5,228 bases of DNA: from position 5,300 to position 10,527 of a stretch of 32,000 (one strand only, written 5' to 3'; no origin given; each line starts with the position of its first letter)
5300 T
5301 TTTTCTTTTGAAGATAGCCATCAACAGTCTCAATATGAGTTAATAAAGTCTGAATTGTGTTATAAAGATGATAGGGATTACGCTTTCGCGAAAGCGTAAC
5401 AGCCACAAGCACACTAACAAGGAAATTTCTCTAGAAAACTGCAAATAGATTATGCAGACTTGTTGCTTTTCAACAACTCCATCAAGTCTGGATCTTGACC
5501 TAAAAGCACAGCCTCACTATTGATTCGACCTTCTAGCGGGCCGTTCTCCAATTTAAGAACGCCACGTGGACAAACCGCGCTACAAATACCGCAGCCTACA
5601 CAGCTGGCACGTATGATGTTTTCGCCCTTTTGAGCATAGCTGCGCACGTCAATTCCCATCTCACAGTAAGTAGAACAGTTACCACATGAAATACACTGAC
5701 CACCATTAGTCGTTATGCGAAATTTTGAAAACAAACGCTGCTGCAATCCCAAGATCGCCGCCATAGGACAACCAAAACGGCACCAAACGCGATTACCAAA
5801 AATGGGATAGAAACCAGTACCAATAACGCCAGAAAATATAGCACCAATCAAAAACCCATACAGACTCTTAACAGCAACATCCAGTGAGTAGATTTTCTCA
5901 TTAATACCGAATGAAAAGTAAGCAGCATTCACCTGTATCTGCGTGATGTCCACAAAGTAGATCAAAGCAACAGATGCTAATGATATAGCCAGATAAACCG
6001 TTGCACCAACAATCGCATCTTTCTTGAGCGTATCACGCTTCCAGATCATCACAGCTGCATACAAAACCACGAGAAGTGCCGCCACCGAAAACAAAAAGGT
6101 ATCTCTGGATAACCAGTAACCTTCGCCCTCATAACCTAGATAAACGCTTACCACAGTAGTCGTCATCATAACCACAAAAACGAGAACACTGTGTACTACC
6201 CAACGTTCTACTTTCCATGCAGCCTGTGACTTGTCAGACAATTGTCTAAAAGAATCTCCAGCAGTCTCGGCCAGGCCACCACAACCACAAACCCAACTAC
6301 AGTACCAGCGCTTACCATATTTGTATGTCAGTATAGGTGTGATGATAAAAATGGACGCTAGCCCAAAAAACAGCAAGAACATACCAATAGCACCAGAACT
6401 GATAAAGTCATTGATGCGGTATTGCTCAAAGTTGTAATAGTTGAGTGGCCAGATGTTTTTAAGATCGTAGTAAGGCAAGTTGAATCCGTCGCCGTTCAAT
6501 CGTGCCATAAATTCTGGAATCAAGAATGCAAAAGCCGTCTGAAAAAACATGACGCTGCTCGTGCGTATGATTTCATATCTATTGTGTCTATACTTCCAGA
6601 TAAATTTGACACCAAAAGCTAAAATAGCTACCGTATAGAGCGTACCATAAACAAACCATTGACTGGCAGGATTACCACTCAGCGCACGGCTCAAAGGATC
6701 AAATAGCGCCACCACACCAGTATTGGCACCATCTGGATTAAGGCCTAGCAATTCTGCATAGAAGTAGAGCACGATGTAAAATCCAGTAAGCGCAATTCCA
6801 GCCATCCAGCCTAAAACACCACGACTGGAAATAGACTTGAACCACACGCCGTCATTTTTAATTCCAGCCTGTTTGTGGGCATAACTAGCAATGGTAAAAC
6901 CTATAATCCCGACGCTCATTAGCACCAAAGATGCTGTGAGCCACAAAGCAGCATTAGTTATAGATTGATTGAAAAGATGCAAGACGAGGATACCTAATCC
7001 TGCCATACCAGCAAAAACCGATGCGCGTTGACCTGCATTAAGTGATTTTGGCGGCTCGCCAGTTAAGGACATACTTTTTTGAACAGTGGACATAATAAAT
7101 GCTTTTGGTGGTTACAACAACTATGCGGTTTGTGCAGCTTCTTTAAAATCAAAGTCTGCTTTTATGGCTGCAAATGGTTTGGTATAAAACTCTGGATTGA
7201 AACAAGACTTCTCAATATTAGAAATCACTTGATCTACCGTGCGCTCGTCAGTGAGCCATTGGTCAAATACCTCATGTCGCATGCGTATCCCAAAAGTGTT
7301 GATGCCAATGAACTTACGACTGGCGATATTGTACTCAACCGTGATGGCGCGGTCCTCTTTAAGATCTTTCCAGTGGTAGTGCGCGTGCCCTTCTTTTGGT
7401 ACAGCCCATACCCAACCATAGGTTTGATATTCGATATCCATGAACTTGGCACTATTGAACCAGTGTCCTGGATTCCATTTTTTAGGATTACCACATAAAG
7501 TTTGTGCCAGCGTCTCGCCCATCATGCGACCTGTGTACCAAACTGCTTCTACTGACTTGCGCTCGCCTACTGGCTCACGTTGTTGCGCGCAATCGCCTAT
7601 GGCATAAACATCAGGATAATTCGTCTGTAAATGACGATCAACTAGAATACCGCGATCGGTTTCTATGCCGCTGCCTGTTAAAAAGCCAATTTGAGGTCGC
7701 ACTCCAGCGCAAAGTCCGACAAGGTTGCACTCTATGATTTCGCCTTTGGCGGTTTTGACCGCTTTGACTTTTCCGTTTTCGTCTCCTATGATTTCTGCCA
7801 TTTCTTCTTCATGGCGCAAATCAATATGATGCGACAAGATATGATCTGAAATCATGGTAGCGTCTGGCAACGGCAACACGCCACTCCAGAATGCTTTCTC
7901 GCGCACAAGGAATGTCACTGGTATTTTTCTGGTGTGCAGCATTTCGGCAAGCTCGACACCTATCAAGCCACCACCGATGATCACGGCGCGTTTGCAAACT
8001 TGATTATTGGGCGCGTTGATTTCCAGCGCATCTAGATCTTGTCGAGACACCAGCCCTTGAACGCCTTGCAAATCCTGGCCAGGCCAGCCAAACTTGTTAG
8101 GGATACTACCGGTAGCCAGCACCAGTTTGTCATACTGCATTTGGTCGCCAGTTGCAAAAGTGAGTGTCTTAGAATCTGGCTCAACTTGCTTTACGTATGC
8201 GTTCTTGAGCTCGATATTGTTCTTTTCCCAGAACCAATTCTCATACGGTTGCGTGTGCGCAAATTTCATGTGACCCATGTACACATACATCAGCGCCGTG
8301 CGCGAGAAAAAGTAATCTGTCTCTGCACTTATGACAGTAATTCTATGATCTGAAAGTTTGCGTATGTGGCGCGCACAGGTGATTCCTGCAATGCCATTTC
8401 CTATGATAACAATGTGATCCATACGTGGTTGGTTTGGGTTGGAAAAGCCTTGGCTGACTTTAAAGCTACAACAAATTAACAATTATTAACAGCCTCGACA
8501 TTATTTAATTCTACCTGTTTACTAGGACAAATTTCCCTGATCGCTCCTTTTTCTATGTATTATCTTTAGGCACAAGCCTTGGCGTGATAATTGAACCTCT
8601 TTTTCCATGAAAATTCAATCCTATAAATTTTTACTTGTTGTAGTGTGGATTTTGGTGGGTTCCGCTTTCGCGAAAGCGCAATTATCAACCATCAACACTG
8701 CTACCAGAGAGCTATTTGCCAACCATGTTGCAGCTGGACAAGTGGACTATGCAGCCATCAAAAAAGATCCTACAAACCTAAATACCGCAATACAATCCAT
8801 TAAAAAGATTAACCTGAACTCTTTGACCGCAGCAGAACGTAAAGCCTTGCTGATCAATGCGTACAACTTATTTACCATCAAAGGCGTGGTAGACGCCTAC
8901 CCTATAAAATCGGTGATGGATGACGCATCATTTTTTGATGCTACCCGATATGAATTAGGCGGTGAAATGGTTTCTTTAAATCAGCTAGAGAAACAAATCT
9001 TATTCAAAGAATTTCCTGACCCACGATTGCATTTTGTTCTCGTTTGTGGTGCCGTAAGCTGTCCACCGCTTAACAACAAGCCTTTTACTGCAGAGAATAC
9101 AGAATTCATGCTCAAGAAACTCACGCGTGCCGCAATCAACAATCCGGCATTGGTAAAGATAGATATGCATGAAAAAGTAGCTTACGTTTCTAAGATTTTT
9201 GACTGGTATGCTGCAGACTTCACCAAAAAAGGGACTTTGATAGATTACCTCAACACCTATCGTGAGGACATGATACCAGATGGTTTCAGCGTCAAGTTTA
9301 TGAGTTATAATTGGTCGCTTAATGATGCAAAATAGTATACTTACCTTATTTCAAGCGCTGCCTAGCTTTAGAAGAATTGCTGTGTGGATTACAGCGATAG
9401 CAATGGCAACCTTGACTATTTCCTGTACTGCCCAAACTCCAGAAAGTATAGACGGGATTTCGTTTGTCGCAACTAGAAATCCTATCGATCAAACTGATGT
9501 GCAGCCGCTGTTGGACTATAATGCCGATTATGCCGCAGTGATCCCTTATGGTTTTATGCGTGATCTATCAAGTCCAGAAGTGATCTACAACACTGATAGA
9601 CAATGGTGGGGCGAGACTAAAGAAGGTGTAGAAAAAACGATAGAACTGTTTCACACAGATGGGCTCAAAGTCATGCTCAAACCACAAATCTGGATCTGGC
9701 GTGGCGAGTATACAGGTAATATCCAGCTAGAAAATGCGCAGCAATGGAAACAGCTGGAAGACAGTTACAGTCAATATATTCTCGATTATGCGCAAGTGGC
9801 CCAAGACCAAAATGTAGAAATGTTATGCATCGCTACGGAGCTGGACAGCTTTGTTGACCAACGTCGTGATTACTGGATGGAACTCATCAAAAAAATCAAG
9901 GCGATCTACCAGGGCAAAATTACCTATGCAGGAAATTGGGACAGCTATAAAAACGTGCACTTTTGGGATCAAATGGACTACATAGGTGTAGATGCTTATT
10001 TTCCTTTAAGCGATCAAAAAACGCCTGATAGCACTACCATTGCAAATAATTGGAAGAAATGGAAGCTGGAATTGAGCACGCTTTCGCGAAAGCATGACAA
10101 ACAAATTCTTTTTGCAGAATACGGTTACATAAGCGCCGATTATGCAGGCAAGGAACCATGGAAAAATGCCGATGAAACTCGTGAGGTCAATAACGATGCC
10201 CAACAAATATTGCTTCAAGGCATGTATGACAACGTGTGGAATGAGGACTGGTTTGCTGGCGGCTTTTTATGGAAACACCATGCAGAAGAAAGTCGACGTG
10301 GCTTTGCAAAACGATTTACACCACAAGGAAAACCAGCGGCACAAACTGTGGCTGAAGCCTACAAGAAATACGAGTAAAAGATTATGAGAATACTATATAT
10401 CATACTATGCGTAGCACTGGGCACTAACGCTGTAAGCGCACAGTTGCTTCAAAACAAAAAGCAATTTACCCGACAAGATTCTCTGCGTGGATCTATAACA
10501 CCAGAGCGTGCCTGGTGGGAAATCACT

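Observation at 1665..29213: Highly over-represented 16-26 bp palindrome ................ dispersed through the window (11 copies)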

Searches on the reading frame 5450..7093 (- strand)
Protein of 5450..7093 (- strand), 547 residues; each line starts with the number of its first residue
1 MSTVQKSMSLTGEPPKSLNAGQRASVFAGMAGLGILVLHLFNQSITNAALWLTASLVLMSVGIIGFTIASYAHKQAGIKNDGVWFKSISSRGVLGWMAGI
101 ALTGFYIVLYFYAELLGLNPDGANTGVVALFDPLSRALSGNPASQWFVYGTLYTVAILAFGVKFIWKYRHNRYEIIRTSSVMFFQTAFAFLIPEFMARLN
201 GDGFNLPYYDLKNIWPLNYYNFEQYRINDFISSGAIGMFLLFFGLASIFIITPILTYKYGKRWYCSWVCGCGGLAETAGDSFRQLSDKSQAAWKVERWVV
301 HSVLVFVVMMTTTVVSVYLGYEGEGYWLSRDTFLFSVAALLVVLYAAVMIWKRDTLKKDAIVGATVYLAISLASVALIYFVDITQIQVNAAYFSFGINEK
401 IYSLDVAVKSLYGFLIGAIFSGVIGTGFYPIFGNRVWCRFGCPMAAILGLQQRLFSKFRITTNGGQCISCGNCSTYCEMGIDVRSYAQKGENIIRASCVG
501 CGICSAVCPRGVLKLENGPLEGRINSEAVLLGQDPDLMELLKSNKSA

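Call 39: search_protein_families(library=pfam, proteins=[window:5450-7093:-], max_evalue=0.00001)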
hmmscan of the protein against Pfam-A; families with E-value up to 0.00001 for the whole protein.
window:5450-7093:- (547 aa): 4 families
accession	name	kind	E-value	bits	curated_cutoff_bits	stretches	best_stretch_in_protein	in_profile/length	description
PF14697.11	Fer4_21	-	5.9e-08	33.2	35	1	465-511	6-55/59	4Fe-4S dicluster domain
PF13187.11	Fer4_9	-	5.1e-07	30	27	1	466-512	1-51/52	4Fe-4S dicluster domain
PF12838.12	Fer4_7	-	3.6e-06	27.8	27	0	466-512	1-52/52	4Fe-4S dicluster domain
PF13237.11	Fer4_10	-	5.8e-06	26.6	25.5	1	462-509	4-53/53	4Fe-4S dicluster domain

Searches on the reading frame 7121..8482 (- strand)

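Call 39: search_protein_families(library=pfam, proteins=[window:7121-8482:-], max_evalue=0.00001)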
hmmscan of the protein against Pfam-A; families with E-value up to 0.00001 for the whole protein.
window:7121-8482:- (453 aa): 4 families
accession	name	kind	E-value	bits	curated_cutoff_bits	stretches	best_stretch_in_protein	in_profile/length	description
PF07992.20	Pyr_redox_2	-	4.3e-52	177.8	26.1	1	23-303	2-278/291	Pyridine nucleotide-disulphide oxidoreductase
PF00070.33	Pyr_redox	-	6e-15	56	22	1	165-245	1-80/82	Pyridine nucleotide-disulphide oxidoreductase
PF13738.12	Pyr_redox_3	-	2.6e-10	40.5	30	1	94-296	101-305/305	Pyridine nucleotide-disulphide oxidoreductase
PF01266.30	DAO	-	1.4e-06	28.6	27.9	0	24-54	2-31/353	FAD dependent oxidoreductase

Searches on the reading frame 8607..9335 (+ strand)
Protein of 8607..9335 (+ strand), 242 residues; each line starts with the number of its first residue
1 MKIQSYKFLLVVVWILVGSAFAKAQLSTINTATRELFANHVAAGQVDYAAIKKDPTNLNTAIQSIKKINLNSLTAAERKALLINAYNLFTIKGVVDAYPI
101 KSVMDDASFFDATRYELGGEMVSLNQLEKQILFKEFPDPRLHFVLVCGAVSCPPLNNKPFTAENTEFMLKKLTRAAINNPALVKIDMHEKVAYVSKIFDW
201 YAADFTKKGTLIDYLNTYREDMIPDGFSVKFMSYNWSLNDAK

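Call 39: search_protein_families(library=pfam, proteins=[window:8607-9335:+], max_evalue=0.00001)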
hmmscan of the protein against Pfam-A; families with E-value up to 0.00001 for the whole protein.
window:8607-9335:+ (242 aa): 1 family
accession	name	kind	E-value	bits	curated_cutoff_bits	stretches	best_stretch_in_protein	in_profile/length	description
PF04784.19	DUF547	-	1.7e-22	80.1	27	1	71-174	2-122/125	Protein of unknown function, DUF547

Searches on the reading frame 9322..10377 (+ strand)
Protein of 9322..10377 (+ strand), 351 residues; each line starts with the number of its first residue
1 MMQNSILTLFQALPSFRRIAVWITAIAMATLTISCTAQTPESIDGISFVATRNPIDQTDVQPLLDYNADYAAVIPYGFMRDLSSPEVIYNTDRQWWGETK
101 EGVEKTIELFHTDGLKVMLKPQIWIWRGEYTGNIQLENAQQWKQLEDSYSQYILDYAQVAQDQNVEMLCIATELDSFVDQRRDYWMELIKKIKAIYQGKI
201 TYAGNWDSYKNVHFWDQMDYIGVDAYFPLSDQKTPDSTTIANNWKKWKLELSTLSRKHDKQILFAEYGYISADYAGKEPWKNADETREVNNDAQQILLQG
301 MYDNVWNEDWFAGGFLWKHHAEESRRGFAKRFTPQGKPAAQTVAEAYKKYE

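Call 39: search_protein_families(library=pfam, proteins=[window:9322-10377:+], max_evalue=0.00001)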
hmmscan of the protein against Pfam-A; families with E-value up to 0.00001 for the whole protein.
window:9322-10377:+ (351 aa): 2 families
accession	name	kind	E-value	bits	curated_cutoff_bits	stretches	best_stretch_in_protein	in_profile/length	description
PF22612.2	GH113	-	6.7e-44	150.8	27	1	59-325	20-274/289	Glycoside Hydrolase Family 113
PF13547.12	GTA_TIM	-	3.2e-06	27.1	27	0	148-253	2-125/299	GTA TIM-barrel-like domain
